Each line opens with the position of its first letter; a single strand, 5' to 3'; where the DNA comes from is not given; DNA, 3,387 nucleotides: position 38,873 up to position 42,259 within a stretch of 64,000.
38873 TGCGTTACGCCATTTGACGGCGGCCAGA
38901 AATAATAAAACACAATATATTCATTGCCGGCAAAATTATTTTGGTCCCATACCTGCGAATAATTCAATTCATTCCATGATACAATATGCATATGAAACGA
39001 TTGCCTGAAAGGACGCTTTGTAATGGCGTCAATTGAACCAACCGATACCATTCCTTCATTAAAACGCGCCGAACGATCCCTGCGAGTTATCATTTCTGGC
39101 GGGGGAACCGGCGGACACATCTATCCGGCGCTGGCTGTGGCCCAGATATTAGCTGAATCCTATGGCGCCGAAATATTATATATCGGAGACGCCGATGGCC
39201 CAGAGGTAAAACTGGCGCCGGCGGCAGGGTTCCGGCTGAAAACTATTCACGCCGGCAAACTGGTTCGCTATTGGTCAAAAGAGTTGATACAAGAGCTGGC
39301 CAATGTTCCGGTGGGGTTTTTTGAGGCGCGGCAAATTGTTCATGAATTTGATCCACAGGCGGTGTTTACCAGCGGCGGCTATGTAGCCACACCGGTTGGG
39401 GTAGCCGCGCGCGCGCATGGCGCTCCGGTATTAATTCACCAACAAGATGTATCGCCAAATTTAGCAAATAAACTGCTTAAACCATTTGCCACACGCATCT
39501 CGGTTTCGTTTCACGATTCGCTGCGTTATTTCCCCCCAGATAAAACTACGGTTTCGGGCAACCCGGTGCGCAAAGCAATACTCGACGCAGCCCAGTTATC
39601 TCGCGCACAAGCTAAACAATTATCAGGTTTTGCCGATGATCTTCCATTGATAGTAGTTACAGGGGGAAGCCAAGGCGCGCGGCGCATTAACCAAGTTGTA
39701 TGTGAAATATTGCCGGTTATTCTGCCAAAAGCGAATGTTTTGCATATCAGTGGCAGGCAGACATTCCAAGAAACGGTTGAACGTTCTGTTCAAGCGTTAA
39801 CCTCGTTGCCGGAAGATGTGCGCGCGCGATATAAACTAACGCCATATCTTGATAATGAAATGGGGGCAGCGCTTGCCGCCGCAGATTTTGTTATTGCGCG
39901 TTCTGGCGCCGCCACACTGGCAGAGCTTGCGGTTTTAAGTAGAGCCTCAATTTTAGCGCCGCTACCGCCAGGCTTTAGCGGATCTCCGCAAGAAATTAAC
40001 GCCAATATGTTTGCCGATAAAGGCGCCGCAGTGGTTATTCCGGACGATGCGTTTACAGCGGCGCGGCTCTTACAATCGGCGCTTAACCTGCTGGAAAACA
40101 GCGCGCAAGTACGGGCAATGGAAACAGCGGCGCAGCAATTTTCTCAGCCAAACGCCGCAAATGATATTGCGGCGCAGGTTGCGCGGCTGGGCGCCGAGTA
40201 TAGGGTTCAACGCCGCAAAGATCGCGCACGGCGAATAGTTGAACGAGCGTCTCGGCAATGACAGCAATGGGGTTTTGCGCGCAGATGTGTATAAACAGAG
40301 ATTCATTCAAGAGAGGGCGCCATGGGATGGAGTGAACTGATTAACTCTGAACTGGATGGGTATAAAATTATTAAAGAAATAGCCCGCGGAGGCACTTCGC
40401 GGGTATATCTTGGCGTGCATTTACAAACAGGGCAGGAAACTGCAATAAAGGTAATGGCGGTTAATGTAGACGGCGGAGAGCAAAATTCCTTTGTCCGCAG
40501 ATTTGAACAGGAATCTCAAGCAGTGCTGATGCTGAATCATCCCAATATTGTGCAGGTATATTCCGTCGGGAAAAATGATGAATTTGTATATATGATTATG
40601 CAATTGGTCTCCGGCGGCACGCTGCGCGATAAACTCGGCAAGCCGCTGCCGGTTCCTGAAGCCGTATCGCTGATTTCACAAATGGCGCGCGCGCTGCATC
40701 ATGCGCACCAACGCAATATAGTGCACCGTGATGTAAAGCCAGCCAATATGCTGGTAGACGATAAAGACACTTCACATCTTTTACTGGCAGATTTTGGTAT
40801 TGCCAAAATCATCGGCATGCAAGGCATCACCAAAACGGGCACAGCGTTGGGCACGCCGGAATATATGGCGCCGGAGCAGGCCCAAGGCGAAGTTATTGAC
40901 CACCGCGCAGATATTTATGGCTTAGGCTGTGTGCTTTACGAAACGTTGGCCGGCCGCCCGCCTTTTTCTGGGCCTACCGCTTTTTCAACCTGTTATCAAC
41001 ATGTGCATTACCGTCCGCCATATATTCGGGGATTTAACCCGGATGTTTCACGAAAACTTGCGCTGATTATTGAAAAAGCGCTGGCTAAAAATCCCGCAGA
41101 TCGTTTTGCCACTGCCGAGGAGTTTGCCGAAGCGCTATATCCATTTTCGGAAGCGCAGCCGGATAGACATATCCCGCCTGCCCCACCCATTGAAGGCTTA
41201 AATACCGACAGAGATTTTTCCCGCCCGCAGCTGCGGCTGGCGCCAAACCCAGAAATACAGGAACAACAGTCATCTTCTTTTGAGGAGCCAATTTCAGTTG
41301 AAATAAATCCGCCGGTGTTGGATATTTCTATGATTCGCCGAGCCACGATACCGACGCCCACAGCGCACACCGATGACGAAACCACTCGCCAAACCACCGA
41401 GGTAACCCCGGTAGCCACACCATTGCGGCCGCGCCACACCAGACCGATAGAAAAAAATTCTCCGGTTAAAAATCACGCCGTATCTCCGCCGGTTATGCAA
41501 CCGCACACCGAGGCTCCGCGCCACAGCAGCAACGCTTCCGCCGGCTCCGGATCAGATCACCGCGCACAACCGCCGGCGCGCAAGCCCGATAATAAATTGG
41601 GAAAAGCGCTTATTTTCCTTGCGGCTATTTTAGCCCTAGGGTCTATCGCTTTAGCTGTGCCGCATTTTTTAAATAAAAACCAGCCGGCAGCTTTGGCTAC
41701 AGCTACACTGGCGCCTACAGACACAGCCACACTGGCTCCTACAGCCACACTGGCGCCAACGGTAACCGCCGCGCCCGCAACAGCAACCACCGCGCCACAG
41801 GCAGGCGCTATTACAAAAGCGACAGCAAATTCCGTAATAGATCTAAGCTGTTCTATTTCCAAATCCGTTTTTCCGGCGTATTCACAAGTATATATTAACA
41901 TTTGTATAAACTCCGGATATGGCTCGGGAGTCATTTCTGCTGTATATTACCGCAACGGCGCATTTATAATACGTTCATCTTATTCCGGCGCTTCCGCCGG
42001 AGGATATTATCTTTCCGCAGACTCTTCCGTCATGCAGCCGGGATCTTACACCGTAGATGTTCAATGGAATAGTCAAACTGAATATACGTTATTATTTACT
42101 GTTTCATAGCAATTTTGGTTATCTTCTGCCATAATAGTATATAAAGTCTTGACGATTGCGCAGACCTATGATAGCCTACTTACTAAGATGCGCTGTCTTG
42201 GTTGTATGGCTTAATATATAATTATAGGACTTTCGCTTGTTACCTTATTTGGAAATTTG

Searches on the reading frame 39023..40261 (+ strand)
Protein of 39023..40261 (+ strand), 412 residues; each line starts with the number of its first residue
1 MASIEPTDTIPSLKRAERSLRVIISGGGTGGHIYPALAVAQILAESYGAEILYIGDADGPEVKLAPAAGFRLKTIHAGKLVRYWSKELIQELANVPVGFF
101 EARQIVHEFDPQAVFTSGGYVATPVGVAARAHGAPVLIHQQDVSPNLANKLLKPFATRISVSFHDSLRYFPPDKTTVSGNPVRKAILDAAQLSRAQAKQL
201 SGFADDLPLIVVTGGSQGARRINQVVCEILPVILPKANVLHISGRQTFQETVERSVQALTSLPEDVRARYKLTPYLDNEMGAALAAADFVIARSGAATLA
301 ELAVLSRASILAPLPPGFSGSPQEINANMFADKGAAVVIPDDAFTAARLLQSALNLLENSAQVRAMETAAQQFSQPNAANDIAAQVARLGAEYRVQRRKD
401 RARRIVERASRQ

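Call 18: search_protein_families(library=ncbifam, proteins=[window:39023-40261:+], max_evalue=1e-10)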
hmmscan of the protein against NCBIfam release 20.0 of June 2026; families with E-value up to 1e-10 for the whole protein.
window:39023-40261:+ (412 aa): 3 families
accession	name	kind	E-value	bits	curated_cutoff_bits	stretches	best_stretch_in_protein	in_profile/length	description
TIGR01133.1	murG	equivalog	9.4e-80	268.2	250.25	1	20-385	6-352/353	undecaprenyldiphospho-muramoylpentapeptide beta-N-acetylglucosaminyltransferase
NF009102.0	PRK12446.1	equivalog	4.4e-56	190.3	339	1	21-364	3-330/352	undecaprenyldiphospho-muramoylpentapeptide beta-N-acetylglucosaminyltransferase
NF010135.0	PRK13609.1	equivalog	2.5e-12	46.5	500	1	171-387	168-366/388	diglucosyl diacylglycerol synthase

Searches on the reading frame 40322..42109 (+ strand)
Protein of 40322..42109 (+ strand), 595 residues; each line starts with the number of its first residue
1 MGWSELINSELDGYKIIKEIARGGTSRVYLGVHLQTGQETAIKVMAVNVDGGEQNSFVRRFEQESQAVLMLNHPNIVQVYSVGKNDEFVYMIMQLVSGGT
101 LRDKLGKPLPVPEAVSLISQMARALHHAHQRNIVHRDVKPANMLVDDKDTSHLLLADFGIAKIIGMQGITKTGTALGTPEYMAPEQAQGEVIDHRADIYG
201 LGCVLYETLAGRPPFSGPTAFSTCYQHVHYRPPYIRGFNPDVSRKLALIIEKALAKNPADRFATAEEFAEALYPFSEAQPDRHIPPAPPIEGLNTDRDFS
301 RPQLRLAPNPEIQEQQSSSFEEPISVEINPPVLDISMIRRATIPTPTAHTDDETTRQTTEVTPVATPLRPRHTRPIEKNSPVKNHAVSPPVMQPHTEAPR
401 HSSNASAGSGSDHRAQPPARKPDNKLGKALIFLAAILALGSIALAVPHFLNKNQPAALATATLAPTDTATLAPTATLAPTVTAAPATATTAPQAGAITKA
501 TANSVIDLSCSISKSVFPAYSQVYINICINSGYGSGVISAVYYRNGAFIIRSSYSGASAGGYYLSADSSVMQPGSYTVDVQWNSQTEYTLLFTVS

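Call 18: search_protein_families(library=ncbifam, proteins=[window:40322-42109:+], max_evalue=1e-10)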
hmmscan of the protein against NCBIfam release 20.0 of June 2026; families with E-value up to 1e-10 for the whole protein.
window:40322-42109:+ (595 aa): 10 families
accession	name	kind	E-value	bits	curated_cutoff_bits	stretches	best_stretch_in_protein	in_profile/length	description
NF033483.0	PknB_PASTA_kin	equivalog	6.3e-90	302.8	450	1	14-280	9-273/563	Stk1 family PASTA domain-containing Ser/Thr kinase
NF052427.1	StpK7MSMEG_1200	equivalog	8.7e-58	196.2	900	1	13-272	8-265/601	serine/threonine protein kinase StpK7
NF047741.1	antiphage_MADS6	equivalog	4e-41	141.2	460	1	85-286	269-471/612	methylation-associated defense system protein kinase MAD6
TIGR03903.1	TOMM_kin_cyc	equivalog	1.4e-40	139.1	705.75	1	35-270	1-242/1267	TOMM system kinase/cyclase fusion protein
NF009651.0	PRK13184.1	equivalog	2.7e-33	115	839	1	12-280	2-295/932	serine/threonine-protein kinase PknD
NF038150.1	lanthi_synth_IV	equivalog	2.5e-24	85.6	650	1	14-278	191-459/851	class IV lanthionine synthetase LanL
NF033442.0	BREX_PglW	equivalog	6e-22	77.2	990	1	12-270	512-764/1391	BREX system serine/threonine kinase PglW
NF053615.1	SerThrKinAfsKStmc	equivalog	6.7e-18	64.7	1300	1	15-282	16-276/809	protein serine/threonine kinase AfsK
NF038151.1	lanthi_synth_III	equivalog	1.6e-14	53.3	575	1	16-210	224-424/833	class III lanthionine synthetase LanKC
NF043056.1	T4SS_LegK1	equivalog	3e-11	42.6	550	1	79-205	144-280/516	Dot/Icm T4SS effector kinase LegK1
